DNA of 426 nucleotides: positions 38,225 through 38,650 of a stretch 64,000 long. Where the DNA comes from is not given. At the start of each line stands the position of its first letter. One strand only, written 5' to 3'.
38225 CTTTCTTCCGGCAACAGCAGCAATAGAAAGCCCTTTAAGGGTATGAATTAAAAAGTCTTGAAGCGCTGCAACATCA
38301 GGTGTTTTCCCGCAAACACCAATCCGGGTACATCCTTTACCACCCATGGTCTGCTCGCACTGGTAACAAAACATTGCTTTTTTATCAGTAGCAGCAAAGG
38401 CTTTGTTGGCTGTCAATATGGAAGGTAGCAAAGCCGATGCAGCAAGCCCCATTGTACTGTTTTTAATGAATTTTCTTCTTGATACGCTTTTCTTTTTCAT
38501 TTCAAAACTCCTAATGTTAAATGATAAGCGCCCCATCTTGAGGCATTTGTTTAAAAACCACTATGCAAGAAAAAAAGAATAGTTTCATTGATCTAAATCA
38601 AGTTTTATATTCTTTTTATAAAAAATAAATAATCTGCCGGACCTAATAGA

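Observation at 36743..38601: Hybrid cluster protein with a textbook Tat signal peptide, apparently exported, under an FNR-type box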

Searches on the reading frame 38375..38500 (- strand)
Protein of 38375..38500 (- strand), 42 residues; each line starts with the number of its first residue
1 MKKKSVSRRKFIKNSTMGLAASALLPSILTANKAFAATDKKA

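Call 36: search_protein_families(library=pfam, proteins=[window:38375-38500:-], max_evalue=10)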
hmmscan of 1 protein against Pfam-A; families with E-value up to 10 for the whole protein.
seq(42 aa): 1 family
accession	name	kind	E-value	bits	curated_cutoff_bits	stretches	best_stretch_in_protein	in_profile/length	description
PF07038.16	Circovir2_Orf4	-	0.13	13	25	1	3-40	19-54/59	Circovirus 2, anti-apoptotic ORF4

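Call 37: search_protein_families(library=ncbifam, proteins=[window:38375-38500:-], max_evalue=10)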
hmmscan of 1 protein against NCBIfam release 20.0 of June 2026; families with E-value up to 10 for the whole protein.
seq(42 aa): 6 families
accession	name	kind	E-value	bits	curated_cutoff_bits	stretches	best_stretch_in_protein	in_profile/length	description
TIGR01409.1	TAT_signal_seq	domain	2.3e-05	24.5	16.7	1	6-36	1-29/29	twin-arginine translocation signal domain-containing protein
TIGR02811.1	formate_TAT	hypoth_equivalog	0.00037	20.8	48.45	1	2-34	5-37/66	formate dehydrogenase region TAT target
TIGR02164.1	torA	equivalog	0.03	12.4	1465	1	6-39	3-36/824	trimethylamine-N-oxide reductase TorA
NF038009.1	TatB_1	subfamily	0.086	13.1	100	1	3-41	11-46/70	twin-arginine translocation system-associated protein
NF011682.0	PRK15102.1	equivalog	0.13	10.3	909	1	5-40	3-38/829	trimethylamine-N-oxide reductase TorA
NF058561.1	BT_2158_fam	equivalog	0.17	10.4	750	1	7-39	1-34/487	glycoside 3-dehydrogenase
